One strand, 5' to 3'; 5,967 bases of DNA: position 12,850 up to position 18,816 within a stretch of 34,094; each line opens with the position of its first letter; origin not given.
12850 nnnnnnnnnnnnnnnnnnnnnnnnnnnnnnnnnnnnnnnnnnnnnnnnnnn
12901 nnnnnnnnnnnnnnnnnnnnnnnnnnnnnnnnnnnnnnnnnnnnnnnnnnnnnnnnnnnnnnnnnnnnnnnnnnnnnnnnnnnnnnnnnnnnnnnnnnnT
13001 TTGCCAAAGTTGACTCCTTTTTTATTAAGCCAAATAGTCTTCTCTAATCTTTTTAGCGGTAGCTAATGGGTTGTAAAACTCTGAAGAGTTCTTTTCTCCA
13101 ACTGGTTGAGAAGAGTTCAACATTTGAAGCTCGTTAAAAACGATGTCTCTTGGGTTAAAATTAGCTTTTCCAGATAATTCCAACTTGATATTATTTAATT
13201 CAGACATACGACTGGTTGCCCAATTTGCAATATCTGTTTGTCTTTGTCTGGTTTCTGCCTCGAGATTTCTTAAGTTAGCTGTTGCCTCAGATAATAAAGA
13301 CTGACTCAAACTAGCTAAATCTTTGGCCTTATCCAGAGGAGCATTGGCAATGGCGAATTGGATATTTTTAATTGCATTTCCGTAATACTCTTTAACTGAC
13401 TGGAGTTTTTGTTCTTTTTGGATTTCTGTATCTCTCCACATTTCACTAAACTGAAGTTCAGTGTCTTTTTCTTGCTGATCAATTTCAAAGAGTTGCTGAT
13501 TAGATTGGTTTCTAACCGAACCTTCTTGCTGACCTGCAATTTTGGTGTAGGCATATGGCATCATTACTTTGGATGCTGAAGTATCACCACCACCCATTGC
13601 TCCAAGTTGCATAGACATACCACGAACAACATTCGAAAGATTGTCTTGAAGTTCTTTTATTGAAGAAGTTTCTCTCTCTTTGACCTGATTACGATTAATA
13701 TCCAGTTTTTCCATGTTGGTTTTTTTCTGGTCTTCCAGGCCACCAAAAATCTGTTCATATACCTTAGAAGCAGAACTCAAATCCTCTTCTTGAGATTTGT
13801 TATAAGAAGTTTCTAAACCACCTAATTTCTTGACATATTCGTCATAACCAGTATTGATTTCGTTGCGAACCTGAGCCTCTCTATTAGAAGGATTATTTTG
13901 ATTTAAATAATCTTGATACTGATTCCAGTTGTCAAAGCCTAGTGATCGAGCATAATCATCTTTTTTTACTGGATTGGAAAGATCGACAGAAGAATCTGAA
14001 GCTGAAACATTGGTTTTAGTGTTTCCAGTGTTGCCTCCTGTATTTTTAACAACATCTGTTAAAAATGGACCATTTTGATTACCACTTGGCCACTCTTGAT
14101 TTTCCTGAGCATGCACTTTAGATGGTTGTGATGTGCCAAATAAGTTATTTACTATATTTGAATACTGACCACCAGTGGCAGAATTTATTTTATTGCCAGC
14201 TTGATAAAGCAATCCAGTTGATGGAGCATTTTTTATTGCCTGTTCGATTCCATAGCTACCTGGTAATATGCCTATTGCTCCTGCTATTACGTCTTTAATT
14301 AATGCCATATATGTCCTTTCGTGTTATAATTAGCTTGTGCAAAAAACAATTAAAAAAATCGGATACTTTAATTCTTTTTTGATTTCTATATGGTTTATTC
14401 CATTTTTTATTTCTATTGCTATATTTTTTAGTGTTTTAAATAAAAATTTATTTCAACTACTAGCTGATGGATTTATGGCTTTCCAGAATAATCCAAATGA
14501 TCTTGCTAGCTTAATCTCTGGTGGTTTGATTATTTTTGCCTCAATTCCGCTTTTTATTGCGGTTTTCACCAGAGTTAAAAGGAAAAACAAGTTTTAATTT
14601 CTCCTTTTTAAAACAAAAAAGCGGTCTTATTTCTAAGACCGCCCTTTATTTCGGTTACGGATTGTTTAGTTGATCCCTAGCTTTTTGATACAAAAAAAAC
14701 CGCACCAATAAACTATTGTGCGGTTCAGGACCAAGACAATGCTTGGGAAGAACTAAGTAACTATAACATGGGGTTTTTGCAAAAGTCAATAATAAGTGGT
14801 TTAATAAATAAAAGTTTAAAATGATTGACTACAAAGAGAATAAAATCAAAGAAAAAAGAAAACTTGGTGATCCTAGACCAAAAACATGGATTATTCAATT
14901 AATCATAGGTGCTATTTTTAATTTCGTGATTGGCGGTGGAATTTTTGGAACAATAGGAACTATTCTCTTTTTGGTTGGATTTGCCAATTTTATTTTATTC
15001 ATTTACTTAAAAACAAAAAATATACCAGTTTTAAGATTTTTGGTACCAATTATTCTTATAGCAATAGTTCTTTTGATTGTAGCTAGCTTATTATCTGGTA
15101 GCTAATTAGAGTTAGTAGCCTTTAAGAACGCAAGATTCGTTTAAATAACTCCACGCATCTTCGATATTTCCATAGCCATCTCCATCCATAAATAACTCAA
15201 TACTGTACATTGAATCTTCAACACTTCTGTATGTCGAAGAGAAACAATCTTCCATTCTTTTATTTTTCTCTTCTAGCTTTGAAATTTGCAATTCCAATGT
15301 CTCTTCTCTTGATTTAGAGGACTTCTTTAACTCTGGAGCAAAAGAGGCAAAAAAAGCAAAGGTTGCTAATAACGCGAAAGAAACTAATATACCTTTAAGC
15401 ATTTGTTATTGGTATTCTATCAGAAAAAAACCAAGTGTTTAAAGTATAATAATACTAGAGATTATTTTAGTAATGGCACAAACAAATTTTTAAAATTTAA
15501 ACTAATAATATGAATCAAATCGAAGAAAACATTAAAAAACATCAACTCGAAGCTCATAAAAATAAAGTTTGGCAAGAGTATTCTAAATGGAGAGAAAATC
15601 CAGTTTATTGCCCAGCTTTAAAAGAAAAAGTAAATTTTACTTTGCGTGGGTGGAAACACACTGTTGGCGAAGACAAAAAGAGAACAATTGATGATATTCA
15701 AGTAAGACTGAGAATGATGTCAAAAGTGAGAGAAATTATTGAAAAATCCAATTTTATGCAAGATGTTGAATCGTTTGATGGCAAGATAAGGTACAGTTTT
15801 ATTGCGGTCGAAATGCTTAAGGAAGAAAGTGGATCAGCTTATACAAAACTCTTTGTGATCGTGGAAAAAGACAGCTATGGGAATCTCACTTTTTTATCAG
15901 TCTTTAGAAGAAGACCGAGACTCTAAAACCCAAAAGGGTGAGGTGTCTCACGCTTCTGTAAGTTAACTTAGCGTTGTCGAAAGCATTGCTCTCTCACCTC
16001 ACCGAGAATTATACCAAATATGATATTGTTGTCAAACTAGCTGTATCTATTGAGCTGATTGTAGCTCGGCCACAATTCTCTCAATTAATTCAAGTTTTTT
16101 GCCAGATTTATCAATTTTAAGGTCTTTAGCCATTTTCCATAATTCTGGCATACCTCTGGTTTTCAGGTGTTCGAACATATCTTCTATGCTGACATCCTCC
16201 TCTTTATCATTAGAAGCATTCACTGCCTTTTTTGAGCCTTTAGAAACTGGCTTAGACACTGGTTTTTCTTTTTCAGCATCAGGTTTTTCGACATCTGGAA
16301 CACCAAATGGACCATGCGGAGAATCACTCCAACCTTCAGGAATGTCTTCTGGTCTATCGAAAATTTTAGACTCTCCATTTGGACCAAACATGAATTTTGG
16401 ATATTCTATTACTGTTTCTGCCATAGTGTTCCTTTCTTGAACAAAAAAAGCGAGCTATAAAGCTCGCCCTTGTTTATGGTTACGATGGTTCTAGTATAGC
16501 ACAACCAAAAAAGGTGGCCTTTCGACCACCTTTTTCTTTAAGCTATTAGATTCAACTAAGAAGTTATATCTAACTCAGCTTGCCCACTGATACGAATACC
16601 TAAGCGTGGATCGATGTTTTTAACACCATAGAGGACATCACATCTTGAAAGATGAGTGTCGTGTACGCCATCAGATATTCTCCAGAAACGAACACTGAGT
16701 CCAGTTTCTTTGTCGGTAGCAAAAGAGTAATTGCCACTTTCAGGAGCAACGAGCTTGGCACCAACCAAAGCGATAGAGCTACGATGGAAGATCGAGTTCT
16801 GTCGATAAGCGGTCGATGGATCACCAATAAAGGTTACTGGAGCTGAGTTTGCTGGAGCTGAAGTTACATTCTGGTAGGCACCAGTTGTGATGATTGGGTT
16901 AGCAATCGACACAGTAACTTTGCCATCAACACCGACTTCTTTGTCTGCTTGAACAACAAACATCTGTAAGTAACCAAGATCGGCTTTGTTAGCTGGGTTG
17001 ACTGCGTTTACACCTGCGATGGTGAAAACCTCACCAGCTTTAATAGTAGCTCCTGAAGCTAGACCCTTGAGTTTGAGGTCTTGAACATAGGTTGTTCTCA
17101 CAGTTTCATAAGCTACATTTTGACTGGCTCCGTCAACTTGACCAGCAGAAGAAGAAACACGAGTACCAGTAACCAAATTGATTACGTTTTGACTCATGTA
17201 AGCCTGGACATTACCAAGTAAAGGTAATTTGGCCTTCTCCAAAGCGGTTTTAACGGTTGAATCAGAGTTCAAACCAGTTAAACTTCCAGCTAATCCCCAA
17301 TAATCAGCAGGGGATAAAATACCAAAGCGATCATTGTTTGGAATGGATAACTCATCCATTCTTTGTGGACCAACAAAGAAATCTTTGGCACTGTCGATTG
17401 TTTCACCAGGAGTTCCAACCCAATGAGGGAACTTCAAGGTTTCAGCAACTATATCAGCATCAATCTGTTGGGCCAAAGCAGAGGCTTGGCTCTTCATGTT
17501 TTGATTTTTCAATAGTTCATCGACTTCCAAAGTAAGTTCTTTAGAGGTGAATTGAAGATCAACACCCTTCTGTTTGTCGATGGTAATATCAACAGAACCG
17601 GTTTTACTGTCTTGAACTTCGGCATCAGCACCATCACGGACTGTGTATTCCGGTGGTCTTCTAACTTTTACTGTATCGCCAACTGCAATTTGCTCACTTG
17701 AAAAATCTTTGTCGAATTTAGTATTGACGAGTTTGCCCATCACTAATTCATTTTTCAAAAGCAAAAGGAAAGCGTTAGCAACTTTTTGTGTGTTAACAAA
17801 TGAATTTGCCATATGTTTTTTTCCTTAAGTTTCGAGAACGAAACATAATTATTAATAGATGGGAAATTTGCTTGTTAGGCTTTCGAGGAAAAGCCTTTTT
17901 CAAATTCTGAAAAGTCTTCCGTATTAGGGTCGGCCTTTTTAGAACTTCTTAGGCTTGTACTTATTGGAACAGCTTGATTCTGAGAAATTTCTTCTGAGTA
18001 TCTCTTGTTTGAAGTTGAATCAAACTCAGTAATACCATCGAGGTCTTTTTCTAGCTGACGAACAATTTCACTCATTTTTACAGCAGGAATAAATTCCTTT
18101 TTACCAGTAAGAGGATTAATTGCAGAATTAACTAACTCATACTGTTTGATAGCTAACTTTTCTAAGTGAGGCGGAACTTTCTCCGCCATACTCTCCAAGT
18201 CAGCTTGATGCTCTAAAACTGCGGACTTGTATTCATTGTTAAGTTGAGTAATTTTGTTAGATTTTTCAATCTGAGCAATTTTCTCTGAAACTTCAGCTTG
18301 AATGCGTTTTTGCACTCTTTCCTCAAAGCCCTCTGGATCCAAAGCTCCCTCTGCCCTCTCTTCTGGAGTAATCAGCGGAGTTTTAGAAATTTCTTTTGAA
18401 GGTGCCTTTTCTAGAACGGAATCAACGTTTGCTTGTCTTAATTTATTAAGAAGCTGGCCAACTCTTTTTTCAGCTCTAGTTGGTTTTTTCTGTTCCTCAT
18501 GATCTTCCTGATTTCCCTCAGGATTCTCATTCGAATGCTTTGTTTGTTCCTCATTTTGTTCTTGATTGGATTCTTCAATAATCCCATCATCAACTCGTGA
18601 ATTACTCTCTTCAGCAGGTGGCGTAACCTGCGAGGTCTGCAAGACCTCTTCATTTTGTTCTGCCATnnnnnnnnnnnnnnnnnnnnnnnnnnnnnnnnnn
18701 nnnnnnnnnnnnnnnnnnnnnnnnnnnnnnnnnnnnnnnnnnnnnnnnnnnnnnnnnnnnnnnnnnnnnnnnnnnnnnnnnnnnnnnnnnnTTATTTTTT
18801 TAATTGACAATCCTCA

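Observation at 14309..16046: An opposite-strand 'moron island' of membrane/secreted proteins is embedded in the structural operon and bounded by the repeated hairpin modules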

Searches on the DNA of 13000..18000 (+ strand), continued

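Call 110: search_with_rna_model(model_id=R1, sources=[window, L004, L013, L014, L016, L018, L021, L022, L023, L024, L025, L027, L028, L029, L031, L033, L037, L039, L040, L041, L042, L043, L045, L046, L047, L048, L049, L052, L053, L055], max_evalue=0.5, make_alignment=true)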
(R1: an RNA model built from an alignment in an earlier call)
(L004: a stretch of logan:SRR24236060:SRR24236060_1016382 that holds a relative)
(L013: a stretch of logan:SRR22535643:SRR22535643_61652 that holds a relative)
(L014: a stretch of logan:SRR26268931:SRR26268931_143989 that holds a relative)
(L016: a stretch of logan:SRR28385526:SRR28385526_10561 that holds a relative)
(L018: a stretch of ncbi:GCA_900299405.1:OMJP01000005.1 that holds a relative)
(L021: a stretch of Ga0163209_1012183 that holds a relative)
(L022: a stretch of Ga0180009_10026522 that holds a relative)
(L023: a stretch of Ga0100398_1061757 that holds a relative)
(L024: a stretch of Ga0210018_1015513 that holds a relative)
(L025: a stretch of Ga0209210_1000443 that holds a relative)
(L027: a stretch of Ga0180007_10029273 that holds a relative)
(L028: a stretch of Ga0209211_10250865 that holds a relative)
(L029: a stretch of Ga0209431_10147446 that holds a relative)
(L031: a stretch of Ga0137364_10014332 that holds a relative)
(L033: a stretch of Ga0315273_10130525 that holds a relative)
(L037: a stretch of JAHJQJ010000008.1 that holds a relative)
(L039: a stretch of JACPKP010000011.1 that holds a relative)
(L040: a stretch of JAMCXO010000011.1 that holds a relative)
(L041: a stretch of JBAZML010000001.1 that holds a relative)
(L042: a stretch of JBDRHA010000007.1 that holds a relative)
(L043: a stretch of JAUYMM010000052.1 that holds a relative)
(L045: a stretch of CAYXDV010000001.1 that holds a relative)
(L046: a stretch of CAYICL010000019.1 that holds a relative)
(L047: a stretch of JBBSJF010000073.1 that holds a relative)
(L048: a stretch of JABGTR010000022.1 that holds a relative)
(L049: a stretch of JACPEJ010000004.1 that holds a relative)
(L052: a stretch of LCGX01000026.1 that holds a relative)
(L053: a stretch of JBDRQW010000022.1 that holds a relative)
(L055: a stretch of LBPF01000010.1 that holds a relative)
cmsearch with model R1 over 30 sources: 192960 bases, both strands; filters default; matches with E-value up to 0.5: 30.
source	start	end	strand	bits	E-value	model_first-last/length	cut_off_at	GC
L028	849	924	-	87.3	2.4e-20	1-76/76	no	0.41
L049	7527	7602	+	87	3e-20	1-76/76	no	0.42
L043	5198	5273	-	85.4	8.1e-20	1-76/76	no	0.39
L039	2383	2458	+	85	9.9e-20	1-76/76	no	0.45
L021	2897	2972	-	84.2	1.7e-19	1-76/76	no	0.45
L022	1856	1931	-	84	1.9e-19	1-76/76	no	0.39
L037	1942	2017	-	84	1.9e-19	1-76/76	no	0.39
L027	2611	2686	-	83.1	3.3e-19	1-76/76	no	0.38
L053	1923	1998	+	83.1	3.3e-19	1-76/76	no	0.38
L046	7521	7596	+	83.1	3.3e-19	1-76/76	no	0.42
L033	1272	1347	-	81.9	6.9e-19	1-76/76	no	0.47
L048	508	583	-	81.6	8.3e-19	1-76/76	no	0.33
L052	579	654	+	80.1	2.1e-18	1-76/76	no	0.41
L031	2977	3051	-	79.8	2.5e-18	1-76/76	no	0.4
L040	3061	3135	-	79.4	3.1e-18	1-76/76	no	0.44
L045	1325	1399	-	78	7.2e-18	1-76/76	no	0.45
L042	2288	2364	-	76.6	1.7e-17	1-76/76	no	0.47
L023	662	738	-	76.6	1.8e-17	1-76/76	no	0.39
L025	2023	2102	-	76.4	2e-17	1-76/76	no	0.36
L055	1933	2012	-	76.4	2e-17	1-76/76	no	0.36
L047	1733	1807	-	73.8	9.8e-17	1-76/76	no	0.45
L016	4330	4404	-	73.4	1.2e-16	1-76/76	no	0.4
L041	5886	5962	-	72.9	1.7e-16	1-76/76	no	0.47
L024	666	742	-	70.1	9.7e-16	1-76/76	no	0.4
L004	2721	2793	+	69.2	1.7e-15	1-76/76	no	0.47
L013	479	552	-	67.7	4.2e-15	1-76/76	no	0.41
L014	2645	2719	-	65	2.1e-14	1-76/76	no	0.48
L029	1724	1817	-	50.4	1.6e-10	1-76/76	no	0.53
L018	2942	3029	-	18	0.073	1-76/76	no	0.55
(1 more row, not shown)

Alignment A7: 30 matches aligned to the model, 114 columns, each read 5' to 3' on its own strand. Consensus structure (alignment columns), stored with it:
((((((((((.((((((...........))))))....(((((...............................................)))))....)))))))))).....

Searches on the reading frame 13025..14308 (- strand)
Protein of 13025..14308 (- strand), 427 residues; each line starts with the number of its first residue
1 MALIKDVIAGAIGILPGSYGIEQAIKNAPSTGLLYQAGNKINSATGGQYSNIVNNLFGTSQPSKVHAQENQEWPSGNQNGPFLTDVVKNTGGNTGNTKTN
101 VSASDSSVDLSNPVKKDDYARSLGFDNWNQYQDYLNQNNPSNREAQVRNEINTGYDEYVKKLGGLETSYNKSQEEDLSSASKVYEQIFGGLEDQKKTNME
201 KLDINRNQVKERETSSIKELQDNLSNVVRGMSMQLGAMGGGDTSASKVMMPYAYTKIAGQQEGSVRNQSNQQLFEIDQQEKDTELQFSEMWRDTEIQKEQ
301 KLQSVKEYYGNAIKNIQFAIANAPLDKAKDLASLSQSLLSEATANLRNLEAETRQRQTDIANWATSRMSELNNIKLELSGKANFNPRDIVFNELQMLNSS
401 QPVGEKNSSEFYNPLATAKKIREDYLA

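Call 7: search_protein_families(library=pfam, proteins=[window:13025-14308:-], max_evalue=0.1)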
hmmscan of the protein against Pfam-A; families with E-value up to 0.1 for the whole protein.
window:13025-14308:- (427 aa): 0 families

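Call 8: search_protein_families(library=phrogs, proteins=[window:13025-14308:-], max_evalue=0.1)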
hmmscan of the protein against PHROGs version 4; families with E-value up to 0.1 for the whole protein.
window:13025-14308:- (427 aa): 1 family
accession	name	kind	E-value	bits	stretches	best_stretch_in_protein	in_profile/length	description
phrog_20995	-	unknown function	0.028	15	0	323-362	6-45/198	-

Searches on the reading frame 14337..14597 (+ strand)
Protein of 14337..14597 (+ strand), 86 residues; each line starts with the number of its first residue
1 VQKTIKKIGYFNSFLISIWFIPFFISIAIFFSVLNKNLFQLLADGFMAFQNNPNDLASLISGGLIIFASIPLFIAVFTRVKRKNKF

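Call 7: search_protein_families(library=pfam, proteins=[window:14337-14597:+], max_evalue=0.1)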
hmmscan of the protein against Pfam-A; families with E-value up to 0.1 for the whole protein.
window:14337-14597:+ (86 aa): 0 families

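Call 8: search_protein_families(library=phrogs, proteins=[window:14337-14597:+], max_evalue=0.1)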
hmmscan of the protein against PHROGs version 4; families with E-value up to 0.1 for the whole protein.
window:14337-14597:+ (86 aa): 0 families

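Call 15: search_protein_families(library=padloc, proteins=[window:14337-14597:+], max_evalue=1)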
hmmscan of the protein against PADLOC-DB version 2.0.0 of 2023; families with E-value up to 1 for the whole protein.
window:14337-14597:+ (86 aa): 3 families
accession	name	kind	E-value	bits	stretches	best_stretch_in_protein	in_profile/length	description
PDLC01943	CARF8--CARF_TM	-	0.013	13.1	1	19-74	17-68/229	-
PDLC02015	SAVED7--SAVED_TM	-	0.055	11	1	10-85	5-79/267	-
PDLC02977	1TM-TIR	-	0.29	8.7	1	2-36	120-154/186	-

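Call 66: search_dna_similar(query=window:14337-14597:+, collection=phages, mode=protein, max_evalue=0.1, max_rows=10)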
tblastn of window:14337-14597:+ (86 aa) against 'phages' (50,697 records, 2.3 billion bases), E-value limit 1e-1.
No match.

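Call 67: list_cluster_members(proteins=[window:14337-14594:+, window:14821-15102:+, window:15112-15399:-, window:15510-15923:+])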
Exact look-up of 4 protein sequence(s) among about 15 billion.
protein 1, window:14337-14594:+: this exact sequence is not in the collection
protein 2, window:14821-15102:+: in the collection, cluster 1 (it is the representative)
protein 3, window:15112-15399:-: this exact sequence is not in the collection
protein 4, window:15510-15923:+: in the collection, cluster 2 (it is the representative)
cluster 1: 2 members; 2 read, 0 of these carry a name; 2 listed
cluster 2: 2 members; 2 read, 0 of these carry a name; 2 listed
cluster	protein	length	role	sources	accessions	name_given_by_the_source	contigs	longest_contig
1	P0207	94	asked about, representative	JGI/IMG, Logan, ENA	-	-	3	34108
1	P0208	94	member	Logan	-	-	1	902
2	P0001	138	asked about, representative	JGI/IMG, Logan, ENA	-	-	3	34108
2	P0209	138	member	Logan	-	-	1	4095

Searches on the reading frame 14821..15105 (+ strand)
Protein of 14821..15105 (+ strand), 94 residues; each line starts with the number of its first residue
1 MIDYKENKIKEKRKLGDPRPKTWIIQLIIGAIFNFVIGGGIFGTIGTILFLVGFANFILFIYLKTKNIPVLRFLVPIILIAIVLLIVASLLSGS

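Call 7: search_protein_families(library=pfam, proteins=[window:14821-15105:+], max_evalue=0.1)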
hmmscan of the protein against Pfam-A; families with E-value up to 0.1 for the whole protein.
window:14821-15105:+ (94 aa): 1 family
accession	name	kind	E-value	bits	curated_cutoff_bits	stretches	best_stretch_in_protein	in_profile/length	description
PF11992.13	TgpA_N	-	0.013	14.9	30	1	16-94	43-123/333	TgpA N-terminal domain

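Call 8: search_protein_families(library=phrogs, proteins=[window:14821-15105:+], max_evalue=0.1)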
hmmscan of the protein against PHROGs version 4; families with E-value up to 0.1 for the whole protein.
window:14821-15105:+ (94 aa): 2 families
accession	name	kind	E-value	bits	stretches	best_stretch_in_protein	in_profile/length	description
phrog_36542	-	unknown function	0.055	14.4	1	5-37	31-62/72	-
phrog_35170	-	unknown function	0.065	14.7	0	60-87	62-89/96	-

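Call 15: search_protein_families(library=padloc, proteins=[window:14821-15105:+], max_evalue=1)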
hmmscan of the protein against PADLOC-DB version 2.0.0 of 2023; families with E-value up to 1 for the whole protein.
window:14821-15105:+ (94 aa): 1 family
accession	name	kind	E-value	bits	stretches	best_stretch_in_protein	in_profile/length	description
PDLC01053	Csx1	-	0.18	10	1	23-88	12-59/212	TM+CARF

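Call 65: search_dna_similar(query=window:14821-15105:+, collection=phages, mode=protein, max_evalue=0.1, max_rows=10)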
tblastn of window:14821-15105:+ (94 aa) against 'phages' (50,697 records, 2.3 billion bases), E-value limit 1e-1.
No match.

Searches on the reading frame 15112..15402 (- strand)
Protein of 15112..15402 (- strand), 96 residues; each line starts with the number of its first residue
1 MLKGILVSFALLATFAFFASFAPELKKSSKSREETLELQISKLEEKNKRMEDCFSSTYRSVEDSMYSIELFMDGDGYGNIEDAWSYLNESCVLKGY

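Call 7: search_protein_families(library=pfam, proteins=[window:15112-15402:-], max_evalue=0.1)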
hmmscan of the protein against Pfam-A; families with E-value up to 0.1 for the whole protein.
window:15112-15402:- (96 aa): 1 family
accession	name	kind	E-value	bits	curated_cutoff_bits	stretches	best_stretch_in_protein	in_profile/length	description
PF24126.1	DUF7394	-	0.011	16.5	27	1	9-50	19-60/65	Family of unknown function (DUF7394)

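Call 8: search_protein_families(library=phrogs, proteins=[window:15112-15402:-], max_evalue=0.1)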
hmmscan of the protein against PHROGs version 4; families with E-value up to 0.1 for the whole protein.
window:15112-15402:- (96 aa): 1 family
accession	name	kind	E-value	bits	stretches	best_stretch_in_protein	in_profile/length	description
phrog_3796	-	unknown function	0.066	14.3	1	9-50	18-54/65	-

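Call 15: search_protein_families(library=padloc, proteins=[window:15112-15402:-], max_evalue=1)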
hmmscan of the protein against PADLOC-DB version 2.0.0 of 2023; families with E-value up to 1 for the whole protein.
window:15112-15402:- (96 aa): 0 families

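Call 57: find_related_loci(query=window:15112-15402:-, collection=viral_contigs, flank=6000)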
Query window:15112-15402:- (96 aa) in viral_contigs; peptide patterns used: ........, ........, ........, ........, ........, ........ (x = any residue, [..] = any of these).
22 stretches matched a pattern, but none encodes a relative of the query by tblastn (E <= 1e-3).

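Call 64: search_dna_similar(query=window:15112-15402:-, collection=phages, mode=protein, max_evalue=0.1, max_rows=10)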
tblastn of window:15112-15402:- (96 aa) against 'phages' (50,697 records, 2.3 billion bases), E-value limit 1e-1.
No match.

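Call 127: predict_structure(protein=window:15115-15402:-)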
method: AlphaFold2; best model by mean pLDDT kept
length: 96 residues; sequences in the alignment: 1
mean_pLDDT: 64.1   pTM: 0.34
mean pLDDT of the five models: 64.1, 61.5, 61.3, 60.2, 56.1
residues with pLDDT >= 90: 0; 70-90: 36; 50-70: 44; < 50: 16
segments of 3 or more residues with pLDDT < 50: 61-70
pLDDT, mean of each block of 10 residues (from residue 1): 74 80 55 67 77 63 46 52 65 62
secondary structure, 60 per line:
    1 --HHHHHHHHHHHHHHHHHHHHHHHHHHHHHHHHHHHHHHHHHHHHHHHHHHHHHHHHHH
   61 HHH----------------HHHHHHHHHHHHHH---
elements in order: H3-63 H80-93

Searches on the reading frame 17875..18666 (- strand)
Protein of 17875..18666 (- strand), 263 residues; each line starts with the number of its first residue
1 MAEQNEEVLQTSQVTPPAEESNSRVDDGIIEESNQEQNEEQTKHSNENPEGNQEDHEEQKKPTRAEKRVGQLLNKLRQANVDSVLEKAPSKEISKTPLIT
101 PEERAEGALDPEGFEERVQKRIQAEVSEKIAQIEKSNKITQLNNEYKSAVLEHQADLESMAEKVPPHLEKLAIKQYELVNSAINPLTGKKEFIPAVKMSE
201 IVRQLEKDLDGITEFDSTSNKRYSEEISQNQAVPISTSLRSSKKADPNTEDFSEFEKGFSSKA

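Call 7: search_protein_families(library=pfam, proteins=[window:17875-18666:-], max_evalue=0.1)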
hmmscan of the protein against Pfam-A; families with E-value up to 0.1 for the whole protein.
window:17875-18666:- (263 aa): 1 family
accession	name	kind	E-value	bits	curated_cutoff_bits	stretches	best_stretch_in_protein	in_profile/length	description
PF04286.17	DUF445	-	0.011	16.1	33.8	1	58-257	82-273/368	Protein of unknown function (DUF445)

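Call 8: search_protein_families(library=phrogs, proteins=[window:17875-18666:-], max_evalue=0.1)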
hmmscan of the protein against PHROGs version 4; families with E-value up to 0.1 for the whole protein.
window:17875-18666:- (263 aa): 0 families
